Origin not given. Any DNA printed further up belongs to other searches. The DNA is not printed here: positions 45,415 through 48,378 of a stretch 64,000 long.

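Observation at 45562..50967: Tandem pair of ~880-aa lipoprotein paralogs of an unrecognised family (possible novel glycoside-hydrolase-like enzymes)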

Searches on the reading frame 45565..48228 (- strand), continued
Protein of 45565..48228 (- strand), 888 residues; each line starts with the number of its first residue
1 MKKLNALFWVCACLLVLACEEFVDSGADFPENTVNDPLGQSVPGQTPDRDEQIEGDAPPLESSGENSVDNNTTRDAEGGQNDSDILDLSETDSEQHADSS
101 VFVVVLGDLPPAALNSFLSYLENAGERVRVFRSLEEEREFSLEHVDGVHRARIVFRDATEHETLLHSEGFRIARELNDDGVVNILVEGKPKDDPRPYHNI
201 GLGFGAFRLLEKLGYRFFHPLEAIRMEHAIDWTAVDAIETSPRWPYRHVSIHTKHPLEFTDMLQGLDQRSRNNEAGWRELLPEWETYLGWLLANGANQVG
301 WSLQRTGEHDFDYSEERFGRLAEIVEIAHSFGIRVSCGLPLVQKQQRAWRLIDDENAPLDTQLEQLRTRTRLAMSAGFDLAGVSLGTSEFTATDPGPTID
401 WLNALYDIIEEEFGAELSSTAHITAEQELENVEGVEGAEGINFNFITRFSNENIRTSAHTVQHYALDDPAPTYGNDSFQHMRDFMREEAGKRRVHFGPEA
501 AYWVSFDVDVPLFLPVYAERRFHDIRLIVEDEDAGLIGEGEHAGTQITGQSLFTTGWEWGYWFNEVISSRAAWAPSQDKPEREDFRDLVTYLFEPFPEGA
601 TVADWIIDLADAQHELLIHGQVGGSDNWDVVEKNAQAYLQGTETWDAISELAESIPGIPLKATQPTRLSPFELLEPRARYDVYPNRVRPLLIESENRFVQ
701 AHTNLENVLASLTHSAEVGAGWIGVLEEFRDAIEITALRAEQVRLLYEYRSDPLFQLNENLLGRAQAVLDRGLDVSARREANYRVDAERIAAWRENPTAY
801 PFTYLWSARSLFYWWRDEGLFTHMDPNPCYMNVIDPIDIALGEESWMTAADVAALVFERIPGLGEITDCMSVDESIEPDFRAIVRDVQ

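Call 36: search_protein_families(library=pfam, proteins=[P0211, P0213, P0216, P0218, P0234, P0248, P0249, P0255, P0260, P0265], max_evalue=0.1)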
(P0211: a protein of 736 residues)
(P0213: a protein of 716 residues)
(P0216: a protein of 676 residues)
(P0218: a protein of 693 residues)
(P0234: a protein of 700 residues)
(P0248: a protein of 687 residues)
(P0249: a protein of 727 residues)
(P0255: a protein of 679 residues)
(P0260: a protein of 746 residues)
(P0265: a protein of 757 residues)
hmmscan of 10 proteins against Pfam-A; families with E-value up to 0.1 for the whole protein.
P0211 (736 aa): 0 families

P0213 (716 aa): 0 families

P0216 (676 aa): 2 families
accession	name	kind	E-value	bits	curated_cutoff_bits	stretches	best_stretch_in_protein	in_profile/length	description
PF03648.19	Glyco_hydro_67N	-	0.0092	16.6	24.3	1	25-101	45-120/120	Glycosyl hydrolase family 67 N-terminus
PF16499.11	Melibiase_2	-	0.015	15.1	23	1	154-220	36-100/284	Alpha galactosidase A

P0218 (693 aa): 0 families

P0234 (700 aa): 0 families

P0248 (687 aa): 2 families
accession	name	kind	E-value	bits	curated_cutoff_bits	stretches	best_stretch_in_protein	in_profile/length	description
PF03648.19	Glyco_hydro_67N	-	0.00042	21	24.3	1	25-109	33-120/120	Glycosyl hydrolase family 67 N-terminus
PF22738.1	NNH7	-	0.015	16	27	1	548-634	48-140/225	NACHT N-terminal Helical domain 7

P0249 (727 aa): 1 family
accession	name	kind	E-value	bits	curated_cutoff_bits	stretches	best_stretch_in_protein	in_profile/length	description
PF16126.11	DUF4838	-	0.0075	15.9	26.6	1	469-510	276-318/325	Domain of unknown function (DUF4838)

P0255 (679 aa): 1 family
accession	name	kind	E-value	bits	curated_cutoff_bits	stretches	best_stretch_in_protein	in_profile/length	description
PF16126.11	DUF4838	-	0.0037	16.9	26.6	0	426-458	278-310/325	Domain of unknown function (DUF4838)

P0260 (746 aa): 1 family
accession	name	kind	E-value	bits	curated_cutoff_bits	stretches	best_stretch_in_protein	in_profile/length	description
PF03648.19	Glyco_hydro_67N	-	0.0033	18.1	24.3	1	90-166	43-120/120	Glycosyl hydrolase family 67 N-terminus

P0265 (757 aa): 1 family
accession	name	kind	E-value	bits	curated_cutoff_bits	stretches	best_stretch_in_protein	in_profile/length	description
PF01261.30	AP_endonuc_2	-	0.063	13.4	31.1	0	264-312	95-147/249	Xylose isomerase-like TIM barrel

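Call 37: search_protein_families(library=pfam, proteins=[P0130, P0133, P0181, P0226, P0165, P0183, P0164, P0174], max_evalue=0.01)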
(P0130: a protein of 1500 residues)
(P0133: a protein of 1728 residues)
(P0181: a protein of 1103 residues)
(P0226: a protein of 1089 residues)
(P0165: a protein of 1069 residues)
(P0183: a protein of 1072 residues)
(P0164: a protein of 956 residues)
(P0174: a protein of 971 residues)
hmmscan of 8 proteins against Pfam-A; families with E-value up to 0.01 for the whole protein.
P0130 (1500 aa): 1 family
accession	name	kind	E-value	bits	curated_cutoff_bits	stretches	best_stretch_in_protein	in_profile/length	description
PF13516.12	LRR_6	-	0.0026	18.1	23.4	1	42-65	1-24/24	Leucine Rich repeat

P0133 (1728 aa): 0 families

P0181 (1103 aa): 0 families

P0226 (1089 aa): 0 families

P0165 (1069 aa): 4 families
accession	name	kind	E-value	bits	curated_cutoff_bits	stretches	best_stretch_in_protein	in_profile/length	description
PF00036.39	EF-hand_1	-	3.1e-13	48.7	25.4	1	649-674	3-28/29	EF hand domain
PF13405.12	EF-hand_6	-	1.9e-10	40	25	1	648-675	2-29/30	EF-hand domain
PF13499.12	EF-hand_7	-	8.4e-10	39.3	30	1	647-710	3-65/67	EF-hand domain pair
PF13833.12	EF-hand_8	-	2.3e-05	24.5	28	0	645-668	24-47/54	EF-hand domain pair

P0183 (1072 aa): 4 families
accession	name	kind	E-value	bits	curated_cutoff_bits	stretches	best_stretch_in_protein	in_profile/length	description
PF13499.12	EF-hand_7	-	2e-08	34.9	30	1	658-717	7-65/67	EF-hand domain pair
PF00036.39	EF-hand_1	-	3.8e-08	32.8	25.4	1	787-804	5-22/29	EF hand domain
PF13405.12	EF-hand_6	-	7.1e-08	32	25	0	657-681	4-28/30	EF-hand domain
PF13833.12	EF-hand_8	-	0.0031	17.7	28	0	787-805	30-48/54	EF-hand domain pair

P0164 (956 aa): 0 families

P0174 (971 aa): 0 families

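Call 40: find_related_loci(query=A1, collection=genome_contigs, flank=8000)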
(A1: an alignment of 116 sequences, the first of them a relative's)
Query A1 (888 aa) in genome_contigs; peptide patterns used: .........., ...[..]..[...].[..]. (x = any residue, [..] = any of these).
148 stretches matched a pattern; 121 encode a relative of the query (tblastn E <= 1e-3); the best 80 are kept; 80 distinct loci.
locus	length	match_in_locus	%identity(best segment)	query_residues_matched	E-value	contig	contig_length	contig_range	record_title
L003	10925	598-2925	51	101-885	0e+0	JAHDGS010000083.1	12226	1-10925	MAG: Myxococcota bacterium isolate MAG-51 RZ_14856, whole genome shotgun sequence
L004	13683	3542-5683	42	172-886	3e-177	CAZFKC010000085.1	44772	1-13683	MAG TPA_asm: uncultured Nannocystaceae bacterium isolate binchicken_co199_105 genome assembly, contig: NODE_865_length_4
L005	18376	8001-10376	39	77-869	4e-170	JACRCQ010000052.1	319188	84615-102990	MAG: Deltaproteobacteria bacterium isolate NC_groundwater_1650_Pr3_B-0.1um_66_101 SR-2_scaffold_141_1906723, whole genom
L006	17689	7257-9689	41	69-871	6e-169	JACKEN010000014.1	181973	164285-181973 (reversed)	MAG: Deltaproteobacteria bacterium isolate HK-STAS-MYXO-34 HK-STAS-MYXO-34_14, whole genome shotgun sequence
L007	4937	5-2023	41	199-872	1e-173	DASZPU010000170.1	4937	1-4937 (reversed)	MAG TPA_asm: Nannocystaceae bacterium isolate SMAG_U5979 k141_284859, whole genome shotgun sequence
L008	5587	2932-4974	42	199-880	1e-169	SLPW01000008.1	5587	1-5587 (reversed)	MAG: Myxococcales bacterium isolate CSSed165cm_511 CSSed16-5cm-72257, whole genome shotgun sequence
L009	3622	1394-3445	42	199-883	2e-174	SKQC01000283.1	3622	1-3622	MAG: Myxococcales bacterium isolate CSSed162cmA_402 CSSed16-2cmA-147886, whole genome shotgun sequence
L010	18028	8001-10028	42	199-880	4e-166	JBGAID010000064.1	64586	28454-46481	MAG: Polyangiaceae bacterium isolate MAG_MBR_H125.7 MBRH125-7_opera_contig_1581, whole genome shotgun sequence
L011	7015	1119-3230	42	167-872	4e-166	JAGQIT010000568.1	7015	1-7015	MAG: Myxococcales bacterium isolate HKST-UBA11 2015-01-06_1_(paired)_contig_122058, whole genome shotgun sequence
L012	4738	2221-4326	42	170-878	2e-167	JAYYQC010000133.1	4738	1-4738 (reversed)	MAG: Myxococcota bacterium isolate DS_MAG40 DS_MAG40_0133, whole genome shotgun sequence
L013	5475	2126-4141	42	199-870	1e-163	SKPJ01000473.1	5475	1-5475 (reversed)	MAG: Myxococcales bacterium isolate CSSed162cmA_369 CSSed16-2cmA-75096, whole genome shotgun sequence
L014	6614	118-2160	42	199-880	2e-161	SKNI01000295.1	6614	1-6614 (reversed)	MAG: Myxococcales bacterium isolate CSSed162cmA_285 CSSed16-2cmA-53948, whole genome shotgun sequence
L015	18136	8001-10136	43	165-880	1e-159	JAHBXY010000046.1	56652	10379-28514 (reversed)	MAG: Planctomycetota bacterium isolate ACE_PLA31 PLA31_46, whole genome shotgun sequence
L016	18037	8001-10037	43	193-871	3e-157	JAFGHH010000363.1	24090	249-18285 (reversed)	MAG: Deltaproteobacteria bacterium isolate Zod_Metabat.1445 k87_6820498, whole genome shotgun sequence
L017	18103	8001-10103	41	165-871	2e-156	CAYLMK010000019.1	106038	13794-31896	MAG TPA_asm: uncultured Thermodesulfobacteriota bacterium isolate binchicken_co274_253 genome assembly, contig: NODE_449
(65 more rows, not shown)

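Call 45: search_protein_families(library=pfam, alignment_id=A3, max_evalue=1)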
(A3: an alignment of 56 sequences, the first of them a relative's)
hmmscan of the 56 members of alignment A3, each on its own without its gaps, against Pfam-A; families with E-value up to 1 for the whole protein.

A. member 1, P0001 (888 aa): 0 families

B. families by the number of members that match (of 56 scanned): 25 families
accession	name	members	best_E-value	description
PF03648.19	Glyco_hydro_67N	6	0.00042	Glycosyl hydrolase family 67 N-terminus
PF16126.11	DUF4838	2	0.0037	Domain of unknown function (DUF4838)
PF10566.15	Glyco_hydro_97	1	0.0022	Glycoside hydrolase 97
PF00150.24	Cellulase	1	0.0033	Cellulase (glycosyl hydrolase family 5)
PF11617.13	Cu-binding_MopE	1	0.015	Putative metal-binding motif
PF16499.11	Melibiase_2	1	0.015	Alpha galactosidase A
PF22738.1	NNH7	1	0.015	NACHT N-terminal Helical domain 7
PF22181.1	TarS_linker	1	0.032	Glycosyl transferase TarS linker domain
PF01261.30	AP_endonuc_2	1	0.063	Xylose isomerase-like TIM barrel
PF04163.17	Tht1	1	0.073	Tht1-like nuclear fusion protein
PF14370.11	Topo_C_assoc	1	0.12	C-terminal topoisomerase domain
PF23155.1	DUF7053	1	0.12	Domain of unknown function (DUF7053)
PF22655.1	SpoU_sub_bind_like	1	0.13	SpoU L30e-like domain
PF04806.17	EspF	1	0.14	EspF protein repeat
PF02216.22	B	1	0.15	B domain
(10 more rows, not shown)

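Call 46: list_cluster_members(proteins=[P0165, P0183, P0130, P0133, P0181, P0226, P0164, P0174, P0217, P0212])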
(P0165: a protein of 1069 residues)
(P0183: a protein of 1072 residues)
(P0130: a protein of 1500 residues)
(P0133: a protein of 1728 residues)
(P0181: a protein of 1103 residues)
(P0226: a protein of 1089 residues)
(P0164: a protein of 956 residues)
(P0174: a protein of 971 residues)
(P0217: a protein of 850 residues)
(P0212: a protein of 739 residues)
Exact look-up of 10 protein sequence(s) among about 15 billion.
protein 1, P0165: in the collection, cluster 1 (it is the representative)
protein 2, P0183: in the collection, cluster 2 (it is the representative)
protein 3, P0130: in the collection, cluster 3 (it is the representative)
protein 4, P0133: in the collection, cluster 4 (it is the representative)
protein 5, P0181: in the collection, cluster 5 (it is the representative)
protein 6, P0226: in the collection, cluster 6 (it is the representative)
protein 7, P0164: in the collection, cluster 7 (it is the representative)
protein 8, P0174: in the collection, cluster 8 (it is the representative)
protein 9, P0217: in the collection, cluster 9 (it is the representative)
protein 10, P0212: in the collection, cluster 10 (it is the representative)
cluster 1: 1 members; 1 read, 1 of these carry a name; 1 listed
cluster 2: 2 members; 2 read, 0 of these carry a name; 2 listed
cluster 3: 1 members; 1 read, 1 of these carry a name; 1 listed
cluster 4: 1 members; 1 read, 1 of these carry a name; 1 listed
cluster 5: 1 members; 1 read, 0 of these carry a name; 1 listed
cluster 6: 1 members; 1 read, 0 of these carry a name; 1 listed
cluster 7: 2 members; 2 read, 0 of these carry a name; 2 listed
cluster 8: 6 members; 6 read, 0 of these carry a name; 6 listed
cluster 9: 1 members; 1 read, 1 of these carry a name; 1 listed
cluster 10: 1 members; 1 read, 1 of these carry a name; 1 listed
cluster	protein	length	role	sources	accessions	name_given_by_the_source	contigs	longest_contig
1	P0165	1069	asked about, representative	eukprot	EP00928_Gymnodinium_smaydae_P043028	TRINITY_DN28919_c0_g1_i1.p1 TRINITY_DN28919_c0_g1~~TRINITY_DN28919_c0_g1_i1.p1 ORF ...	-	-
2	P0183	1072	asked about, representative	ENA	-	-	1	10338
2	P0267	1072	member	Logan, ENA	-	-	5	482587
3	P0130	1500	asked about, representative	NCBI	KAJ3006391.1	UNVERIFIED_CONTAM: hypothetical protein HDU68_004092, partial [Siphonaria sp. JEL0065]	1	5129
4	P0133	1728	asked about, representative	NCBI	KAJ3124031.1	hypothetical protein HK100_011381, partial [Physocladia obscura]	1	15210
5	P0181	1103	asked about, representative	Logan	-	-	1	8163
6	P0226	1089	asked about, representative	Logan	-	-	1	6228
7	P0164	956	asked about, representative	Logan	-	-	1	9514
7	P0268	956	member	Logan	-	-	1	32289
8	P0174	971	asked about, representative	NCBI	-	-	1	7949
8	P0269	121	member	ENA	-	-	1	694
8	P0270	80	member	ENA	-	-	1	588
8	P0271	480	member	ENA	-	-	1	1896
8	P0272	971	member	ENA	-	-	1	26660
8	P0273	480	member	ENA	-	-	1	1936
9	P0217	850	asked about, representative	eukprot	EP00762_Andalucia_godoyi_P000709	ANDGO_05417.mRNA.1 hypothetical protein ACA1_389450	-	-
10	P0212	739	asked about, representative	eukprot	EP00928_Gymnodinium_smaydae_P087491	TRINITY_DN71748_c0_g1_i1.p1 TRINITY_DN71748_c0_g1~~TRINITY_DN71748_c0_g1_i1.p1 ORF ...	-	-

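Call 59: find_homologous_proteins(query=A5, max_evalue=0.001)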
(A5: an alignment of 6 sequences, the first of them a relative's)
Query A5 (6 sequences) (727 aa, profile of the alignment): 293 proteins with E <= 0.001 among 8000 candidates; the best 120 are listed.
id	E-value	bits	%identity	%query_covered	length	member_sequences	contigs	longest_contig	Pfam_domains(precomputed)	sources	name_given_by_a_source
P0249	0.0e+0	1122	100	100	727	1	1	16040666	-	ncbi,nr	ncbi:Hypothetical protein A7982_07709 [Minicystis rosea]|nr:Hypothetical protein A7982_07709 [Minicy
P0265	0.0e+0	1070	40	100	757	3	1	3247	-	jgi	jgi:hypothetical protein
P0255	0.0e+0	1059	46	98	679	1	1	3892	-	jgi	jgi:hypothetical protein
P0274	0.0e+0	1014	81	95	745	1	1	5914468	-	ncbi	ncbi:MAG: hypothetical protein QM820_15300 [Minicystis sp.]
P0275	0.0e+0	1012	75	100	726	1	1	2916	-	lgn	-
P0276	2.8e-292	990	74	100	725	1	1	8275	-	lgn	-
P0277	1.5e-291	987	72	99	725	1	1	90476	-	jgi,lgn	jgi:hypothetical protein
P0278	2.1e-289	980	74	97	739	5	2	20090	-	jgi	jgi:hypothetical protein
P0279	4.5e-287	972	71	95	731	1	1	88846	-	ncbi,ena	-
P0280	1.1e-282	958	71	94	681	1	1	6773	-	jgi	jgi:hypothetical protein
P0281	2.1e-279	947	69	95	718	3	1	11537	-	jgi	jgi:hypothetical protein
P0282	9.9e-279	945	62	98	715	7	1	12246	-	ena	-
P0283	3.7e-277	940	68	96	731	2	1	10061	-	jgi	jgi:hypothetical protein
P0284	1.1e-276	938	63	95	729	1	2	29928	-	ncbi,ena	-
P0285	9.0e-275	932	66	93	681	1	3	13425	-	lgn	-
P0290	1.8e-272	924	60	96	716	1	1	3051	PF16126.12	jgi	-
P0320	2.7e-265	900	58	95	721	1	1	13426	PF16126.12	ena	-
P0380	2.8e-258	877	59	95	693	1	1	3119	PF16126.12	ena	-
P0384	8.9e-258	876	49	99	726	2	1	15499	PF03648.20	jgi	jgi:hypothetical protein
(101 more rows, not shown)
